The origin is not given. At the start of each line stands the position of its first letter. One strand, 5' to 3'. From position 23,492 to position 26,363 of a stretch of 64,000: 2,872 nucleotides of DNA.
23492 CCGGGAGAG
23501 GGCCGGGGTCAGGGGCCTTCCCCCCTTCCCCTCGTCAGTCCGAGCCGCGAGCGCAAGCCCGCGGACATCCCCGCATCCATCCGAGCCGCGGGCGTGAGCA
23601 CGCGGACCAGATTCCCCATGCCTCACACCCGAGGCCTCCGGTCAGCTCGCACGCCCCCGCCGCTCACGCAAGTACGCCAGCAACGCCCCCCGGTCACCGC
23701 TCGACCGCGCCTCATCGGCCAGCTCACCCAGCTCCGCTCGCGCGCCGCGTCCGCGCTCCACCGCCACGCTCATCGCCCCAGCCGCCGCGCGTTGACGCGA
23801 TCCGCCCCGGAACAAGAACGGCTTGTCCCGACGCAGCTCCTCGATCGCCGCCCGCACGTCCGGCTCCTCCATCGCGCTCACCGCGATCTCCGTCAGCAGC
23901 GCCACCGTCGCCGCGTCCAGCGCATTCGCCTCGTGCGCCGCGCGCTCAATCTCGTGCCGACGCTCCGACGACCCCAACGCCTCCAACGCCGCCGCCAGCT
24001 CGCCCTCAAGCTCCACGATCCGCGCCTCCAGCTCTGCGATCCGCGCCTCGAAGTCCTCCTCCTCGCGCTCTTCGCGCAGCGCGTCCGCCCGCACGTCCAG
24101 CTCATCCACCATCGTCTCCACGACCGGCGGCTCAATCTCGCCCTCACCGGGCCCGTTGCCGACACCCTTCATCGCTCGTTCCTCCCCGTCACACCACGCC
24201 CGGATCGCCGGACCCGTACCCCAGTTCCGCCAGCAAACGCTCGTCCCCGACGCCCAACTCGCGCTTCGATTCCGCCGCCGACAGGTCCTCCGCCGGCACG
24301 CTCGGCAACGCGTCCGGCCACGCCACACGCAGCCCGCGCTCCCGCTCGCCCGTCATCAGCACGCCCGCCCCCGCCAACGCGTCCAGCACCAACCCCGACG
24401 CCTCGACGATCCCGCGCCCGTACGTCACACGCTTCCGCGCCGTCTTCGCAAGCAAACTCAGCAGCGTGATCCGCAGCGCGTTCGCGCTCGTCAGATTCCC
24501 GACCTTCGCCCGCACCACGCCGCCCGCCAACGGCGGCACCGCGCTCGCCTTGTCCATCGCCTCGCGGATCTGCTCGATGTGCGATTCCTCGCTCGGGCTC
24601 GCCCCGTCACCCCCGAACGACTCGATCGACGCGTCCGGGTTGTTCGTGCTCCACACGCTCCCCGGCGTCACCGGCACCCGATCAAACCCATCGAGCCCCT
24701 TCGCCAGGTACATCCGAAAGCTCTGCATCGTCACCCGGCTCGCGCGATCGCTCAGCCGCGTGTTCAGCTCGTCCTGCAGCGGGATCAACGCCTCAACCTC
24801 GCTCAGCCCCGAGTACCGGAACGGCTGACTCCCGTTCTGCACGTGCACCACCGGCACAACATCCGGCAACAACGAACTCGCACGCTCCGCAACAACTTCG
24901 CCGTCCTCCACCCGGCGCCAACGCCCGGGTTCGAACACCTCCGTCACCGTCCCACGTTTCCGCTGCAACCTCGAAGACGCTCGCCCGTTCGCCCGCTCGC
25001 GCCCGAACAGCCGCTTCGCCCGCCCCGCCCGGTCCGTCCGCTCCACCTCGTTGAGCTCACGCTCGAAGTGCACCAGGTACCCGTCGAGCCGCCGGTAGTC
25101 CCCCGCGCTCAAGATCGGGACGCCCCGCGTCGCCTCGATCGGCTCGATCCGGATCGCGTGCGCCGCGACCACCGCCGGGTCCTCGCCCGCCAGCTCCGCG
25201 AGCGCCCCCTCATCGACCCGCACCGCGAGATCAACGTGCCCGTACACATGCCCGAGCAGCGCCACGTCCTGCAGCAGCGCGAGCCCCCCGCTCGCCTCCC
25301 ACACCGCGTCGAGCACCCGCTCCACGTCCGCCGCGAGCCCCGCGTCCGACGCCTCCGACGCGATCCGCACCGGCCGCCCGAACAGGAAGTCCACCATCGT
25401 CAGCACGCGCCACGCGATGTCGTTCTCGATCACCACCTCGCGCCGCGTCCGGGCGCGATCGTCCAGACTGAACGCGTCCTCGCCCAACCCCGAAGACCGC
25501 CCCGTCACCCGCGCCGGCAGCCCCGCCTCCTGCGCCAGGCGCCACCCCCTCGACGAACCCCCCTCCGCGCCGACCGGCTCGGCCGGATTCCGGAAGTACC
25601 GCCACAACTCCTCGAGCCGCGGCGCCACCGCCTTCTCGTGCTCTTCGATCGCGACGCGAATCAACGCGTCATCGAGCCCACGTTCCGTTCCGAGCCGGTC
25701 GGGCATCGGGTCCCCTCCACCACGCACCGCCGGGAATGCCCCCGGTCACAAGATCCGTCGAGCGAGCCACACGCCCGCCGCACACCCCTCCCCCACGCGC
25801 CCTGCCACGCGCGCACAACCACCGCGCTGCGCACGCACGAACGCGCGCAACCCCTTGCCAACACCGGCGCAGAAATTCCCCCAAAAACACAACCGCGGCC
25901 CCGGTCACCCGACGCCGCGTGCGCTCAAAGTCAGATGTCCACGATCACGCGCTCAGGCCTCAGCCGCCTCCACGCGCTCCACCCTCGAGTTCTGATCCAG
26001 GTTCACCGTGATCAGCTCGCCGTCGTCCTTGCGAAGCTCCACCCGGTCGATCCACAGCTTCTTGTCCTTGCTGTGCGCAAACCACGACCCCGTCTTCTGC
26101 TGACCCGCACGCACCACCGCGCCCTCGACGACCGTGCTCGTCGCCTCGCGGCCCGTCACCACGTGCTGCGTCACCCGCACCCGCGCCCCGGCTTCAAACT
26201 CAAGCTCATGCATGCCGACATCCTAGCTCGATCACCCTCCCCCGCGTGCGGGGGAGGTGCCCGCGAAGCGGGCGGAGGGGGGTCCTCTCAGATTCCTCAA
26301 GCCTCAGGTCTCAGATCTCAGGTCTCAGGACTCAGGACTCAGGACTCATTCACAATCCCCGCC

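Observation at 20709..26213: Orphan phage-head module (portal, scaffold, major capsid) with no terminase, tail or integrase, embedded among housekeeping genes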

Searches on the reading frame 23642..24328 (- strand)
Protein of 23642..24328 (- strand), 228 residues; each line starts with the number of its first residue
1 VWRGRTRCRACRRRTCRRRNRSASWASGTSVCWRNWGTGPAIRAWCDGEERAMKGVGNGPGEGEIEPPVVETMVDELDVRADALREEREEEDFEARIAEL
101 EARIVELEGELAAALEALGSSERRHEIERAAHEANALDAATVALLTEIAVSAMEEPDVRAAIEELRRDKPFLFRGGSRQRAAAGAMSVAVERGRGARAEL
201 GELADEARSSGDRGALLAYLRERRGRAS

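Call 3: search_protein_families(library=pfam, max_evalue=1, proteins=[window:23642-24328:-])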
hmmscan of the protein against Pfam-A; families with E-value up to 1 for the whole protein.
window:23642-24328:- (228 aa): 9 families
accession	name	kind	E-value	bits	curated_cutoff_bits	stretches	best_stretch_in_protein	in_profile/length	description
PF06810.17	Phage_scaffold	-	2.7e-06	27.9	35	1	73-179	49-153/170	Phage capsid assembly scaffolding protein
PF25764.1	KIF21A_4th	-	0.045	13.8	33.1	1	71-127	41-93/183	KIF21A-like domain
PF14739.11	DUF4472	-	0.051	14.6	26.6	1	76-135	14-73/107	Domain of unknown function (DUF4472)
PF16326.10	ABC_tran_CTD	-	0.052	14.2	32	1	86-114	6-34/69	ABC transporter C-terminal domain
PF10211.14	Ax_dynein_light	-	0.067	13.7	26.4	1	83-136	114-167/187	Axonemal dynein light chain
PF20042.4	DUF6444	-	0.46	11.6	27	1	66-111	2-41/85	Family of unknown function (DUF6444)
PF01025.24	GrpE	-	0.5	10.5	25.8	1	85-145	8-68/165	GrpE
PF23991.1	DUF7310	-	0.57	11.2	40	1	74-136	13-79/83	Coiled-coil region of unknown function (DUF7310)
PF09544.15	DUF2381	-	0.7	9.6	29.2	1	70-114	108-152/288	Protein of unknown function (DUF2381)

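Call 4: search_protein_families(library=phrogs, max_evalue=1, proteins=[window:23642-24328:-])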
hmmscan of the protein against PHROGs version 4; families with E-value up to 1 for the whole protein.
window:23642-24328:- (228 aa): 10 families
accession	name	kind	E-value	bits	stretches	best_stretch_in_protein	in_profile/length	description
phrog_95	-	integration and excision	0.0047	16.5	1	2-150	373-514/651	integrase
phrog_92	-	head and packaging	0.058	14.6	1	96-154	27-93/128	DNA packaging chaperone FI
phrog_2091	-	unknown function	0.068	13.8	1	76-132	107-161/183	-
phrog_250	-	unknown function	0.11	12.6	1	75-135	153-219/367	-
phrog_36317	-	unknown function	0.21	12.9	1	92-149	13-70/98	-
phrog_21078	-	unknown function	0.25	13.1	1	82-142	38-94/107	-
phrog_206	-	head and packaging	0.27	12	1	82-149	101-166/263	head scaffolding protein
phrog_2303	-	head and packaging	0.32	11.8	1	87-178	94-183/219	head scaffolding protein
phrog_15124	-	unknown function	0.41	11.5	1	94-142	190-235/251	-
phrog_2515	-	DNA, RNA and nucleotide metabolism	0.58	11.6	0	188-220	15-47/103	partition protein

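Call 31: search_protein_families(library=ncbifam, max_evalue=0.1, proteins=[window:23642-24328:-])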
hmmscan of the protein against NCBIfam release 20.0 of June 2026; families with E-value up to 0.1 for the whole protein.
window:23642-24328:- (228 aa): 3 families
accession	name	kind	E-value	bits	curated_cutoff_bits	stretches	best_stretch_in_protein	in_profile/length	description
NF033930.1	pneumo_PspA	exception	0.0088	14.8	850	1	72-169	268-357/659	pneumococcal surface protein A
NF004859.0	PRK06214.1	equivalog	0.0093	14.6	432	1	67-192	225-347/539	sulfite reductase subunit alpha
NF002936.2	PRK03580.1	equivalog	0.02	14.2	500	1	127-205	16-92/261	crotonobetainyl-CoA hydratase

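Call 32: search_protein_families(library=padloc, max_evalue=0.1, proteins=[window:23642-24328:-])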
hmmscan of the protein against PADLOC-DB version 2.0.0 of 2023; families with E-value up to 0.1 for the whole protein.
window:23642-24328:- (228 aa): 3 families
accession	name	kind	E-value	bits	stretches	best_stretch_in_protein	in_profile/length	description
PDLC03864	LmuB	-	0.015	11.8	1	80-168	259-344/657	-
PDLC03863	LmuB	-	0.023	11.4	1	74-152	404-481/610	-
PDLC00584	JetC3|JetC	-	0.037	9.4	1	79-146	461-526/1494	DUF3584 domain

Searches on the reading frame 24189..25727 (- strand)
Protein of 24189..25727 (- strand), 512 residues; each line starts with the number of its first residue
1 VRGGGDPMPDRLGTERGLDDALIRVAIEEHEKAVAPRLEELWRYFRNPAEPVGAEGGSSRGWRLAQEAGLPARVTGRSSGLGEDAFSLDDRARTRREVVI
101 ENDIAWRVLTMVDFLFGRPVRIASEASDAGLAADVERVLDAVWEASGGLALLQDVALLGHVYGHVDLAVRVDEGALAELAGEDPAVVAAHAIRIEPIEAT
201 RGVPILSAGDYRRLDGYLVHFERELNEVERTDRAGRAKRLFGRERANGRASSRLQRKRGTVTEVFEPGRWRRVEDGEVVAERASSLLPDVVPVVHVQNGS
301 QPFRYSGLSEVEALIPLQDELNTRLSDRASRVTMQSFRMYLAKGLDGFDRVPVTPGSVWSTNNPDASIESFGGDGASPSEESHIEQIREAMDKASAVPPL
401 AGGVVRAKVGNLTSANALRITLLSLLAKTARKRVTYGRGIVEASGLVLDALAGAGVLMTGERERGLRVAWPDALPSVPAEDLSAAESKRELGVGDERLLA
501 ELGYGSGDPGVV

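Call 3: search_protein_families(library=pfam, max_evalue=1, proteins=[window:24189-25727:-])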
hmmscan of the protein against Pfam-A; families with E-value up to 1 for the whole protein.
window:24189-25727:- (512 aa): 1 family
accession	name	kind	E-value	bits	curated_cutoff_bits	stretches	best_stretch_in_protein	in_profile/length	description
PF05133.19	SPP1_portal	-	5.4e-09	36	25.5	1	27-476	4-368/416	Phage portal protein, SPP1 Gp6-like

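Call 4: search_protein_families(library=phrogs, max_evalue=1, proteins=[window:24189-25727:-])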
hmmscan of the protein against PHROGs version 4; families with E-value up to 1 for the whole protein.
window:24189-25727:- (512 aa): 2 families
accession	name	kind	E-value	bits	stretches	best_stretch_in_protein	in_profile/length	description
phrog_104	-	head and packaging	6.4e-13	49.2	1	259-504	216-453/550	portal protein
phrog_64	-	head and packaging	1.6e-09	37.8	1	110-448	135-425/547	portal protein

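Call 31: search_protein_families(library=ncbifam, max_evalue=0.1, proteins=[window:24189-25727:-])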
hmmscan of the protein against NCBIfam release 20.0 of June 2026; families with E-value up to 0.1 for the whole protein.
window:24189-25727:- (512 aa): 1 family
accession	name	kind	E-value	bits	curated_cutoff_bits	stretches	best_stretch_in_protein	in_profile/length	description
NF042961.1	DUF3780_antiphage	equivalog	0.059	13.2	200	0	32-70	116-154/184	anti-phage-associated DUF3780 domain-containing protein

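Call 32: search_protein_families(library=padloc, max_evalue=0.1, proteins=[window:24189-25727:-])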
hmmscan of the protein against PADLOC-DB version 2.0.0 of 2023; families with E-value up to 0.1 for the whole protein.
window:24189-25727:- (512 aa): 0 families

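Call 85: search_solved_structures(query=window:24189-25706:-, max_evalue=0.01)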
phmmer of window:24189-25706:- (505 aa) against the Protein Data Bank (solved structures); distinct sequences matched with E-value up to 0.01: 0.

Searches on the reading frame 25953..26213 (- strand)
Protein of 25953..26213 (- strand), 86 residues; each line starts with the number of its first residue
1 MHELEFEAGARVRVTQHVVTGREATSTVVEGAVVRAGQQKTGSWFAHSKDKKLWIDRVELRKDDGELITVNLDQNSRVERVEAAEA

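Call 3: search_protein_families(library=pfam, max_evalue=1, proteins=[window:25953-26213:-])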
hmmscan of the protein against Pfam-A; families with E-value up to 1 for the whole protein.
window:25953-26213:- (86 aa): 1 family
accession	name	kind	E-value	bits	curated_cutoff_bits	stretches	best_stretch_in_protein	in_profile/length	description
PF01245.26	Ribosomal_L19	-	0.019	15.4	22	1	5-45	17-57/111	Ribosomal protein L19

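Call 4: search_protein_families(library=phrogs, max_evalue=1, proteins=[window:25953-26213:-])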
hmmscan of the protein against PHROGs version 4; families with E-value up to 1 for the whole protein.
window:25953-26213:- (86 aa): 6 families
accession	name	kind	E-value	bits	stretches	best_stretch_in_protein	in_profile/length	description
phrog_7073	-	unknown function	0.0086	16.8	1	4-51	7-55/217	-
phrog_4927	-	unknown function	0.18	12.8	1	49-77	39-67/73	-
phrog_29285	-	unknown function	0.23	12.7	1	13-49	6-42/79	-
phrog_6570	-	unknown function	0.24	12.4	1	34-73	12-48/72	-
phrog_3733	-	unknown function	0.25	12.2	1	34-82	25-70/110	-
phrog_25829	-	unknown function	0.34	12.2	0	31-62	25-56/67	-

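Call 31: search_protein_families(library=ncbifam, max_evalue=0.1, proteins=[window:25953-26213:-])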
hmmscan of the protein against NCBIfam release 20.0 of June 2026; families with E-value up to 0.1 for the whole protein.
window:25953-26213:- (86 aa): 1 family
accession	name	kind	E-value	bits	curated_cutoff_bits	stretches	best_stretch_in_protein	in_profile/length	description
NF038350.1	taxis_HmpF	equivalog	0.0081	14.6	200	1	36-84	26-73/553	pilus motility taxis protein HmpF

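Call 32: search_protein_families(library=padloc, max_evalue=0.1, proteins=[window:25953-26213:-])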
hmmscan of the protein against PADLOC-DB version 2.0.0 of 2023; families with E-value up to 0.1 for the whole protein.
window:25953-26213:- (86 aa): 0 families

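Call 104: search_solved_structures(query=A10, max_evalue=10)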
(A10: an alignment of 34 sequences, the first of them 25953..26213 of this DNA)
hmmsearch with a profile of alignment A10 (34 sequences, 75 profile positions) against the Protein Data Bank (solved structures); distinct sequences matched with E-value up to 10: 19.
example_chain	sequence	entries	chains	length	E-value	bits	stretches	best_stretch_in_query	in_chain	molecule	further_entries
6w1x_I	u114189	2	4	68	0.11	15.7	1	6-52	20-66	anti-CRISPR AcrIF9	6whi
8fmw_AR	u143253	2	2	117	0.14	15.4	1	2-38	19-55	50S ribosomal protein L19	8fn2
5dm6_M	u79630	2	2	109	0.58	13.4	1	2-32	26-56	50S ribosomal protein L19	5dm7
7a0r_M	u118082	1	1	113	0.63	13.3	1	2-32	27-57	50S ribosomal protein L19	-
7a18_M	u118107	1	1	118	0.68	13.2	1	2-32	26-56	50S ribosomal protein L19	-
4v49_BN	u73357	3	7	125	0.73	13.1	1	2-32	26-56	50S ribosomal protein L19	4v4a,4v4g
28nt_1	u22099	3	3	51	0.82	12.9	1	30-60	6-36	Large ribosomal subunit protein bL33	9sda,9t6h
5a9z_AQ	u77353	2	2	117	0.93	12.8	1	2-33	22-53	50S ribosomal protein L19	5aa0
7chr_A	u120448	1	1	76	0.95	12.7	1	20-52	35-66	anti-CRISPR AcrIF9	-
4wfn_M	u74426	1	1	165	0.97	12.7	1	2-32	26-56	50S ribosomal protein L19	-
1nkw_N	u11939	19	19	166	0.98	12.7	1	2-32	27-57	50S ribosomal protein L19 | ribosomal protein L19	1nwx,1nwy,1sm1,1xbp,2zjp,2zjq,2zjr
4zer_1T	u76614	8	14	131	1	12.6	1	2-33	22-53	50S ribosomal protein L19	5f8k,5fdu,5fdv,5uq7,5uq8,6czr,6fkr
4v83_BP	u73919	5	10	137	1.1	12.6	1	2-33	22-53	50S ribosomal protein L19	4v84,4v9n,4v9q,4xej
6vqv_A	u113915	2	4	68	1.1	12.5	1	19-52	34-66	AcrF9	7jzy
4v87_AR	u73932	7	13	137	1.1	12.5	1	2-33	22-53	50S ribosomal protein L19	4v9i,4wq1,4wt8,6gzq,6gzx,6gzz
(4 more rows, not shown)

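Call 105: search_protein_families(library=pfam, alignment_id=A10, max_evalue=0.1)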
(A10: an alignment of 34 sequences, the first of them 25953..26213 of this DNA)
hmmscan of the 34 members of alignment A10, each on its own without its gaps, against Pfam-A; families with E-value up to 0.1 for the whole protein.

A. member 1, window:25953-26213:- (86 aa): 1 family
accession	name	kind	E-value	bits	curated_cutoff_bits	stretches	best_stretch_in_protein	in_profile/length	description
PF01245.26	Ribosomal_L19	-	0.019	15.4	22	1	5-45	17-57/111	Ribosomal protein L19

B. families by the number of members that match (of 34 scanned): 9 families
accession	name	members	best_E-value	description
PF01245.26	Ribosomal_L19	4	0.00034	Ribosomal protein L19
PF16139.11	DUF4847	2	0.015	Domain of unknown function (DUF4847)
PF13742.12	tRNA_anti_2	2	0.064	OB-fold nucleic acid binding domain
PF08272.16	Zn_Ribbon_Topo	1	0.0095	Topoisomerase I zinc-ribbon-like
PF14109.11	GldH_lipo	1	0.027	GldH lipoprotein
PF22472.1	Ago_N_2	1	0.069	Argonaute, N-terminal domain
PF15366.11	DUF4597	1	0.081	Domain of unknown function (DUF4597)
PF16521.10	Myosin-VI_CBD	1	0.092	Myosin VI cargo binding domain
PF15785.10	SMG1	1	0.098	Serine/threonine-protein kinase smg-1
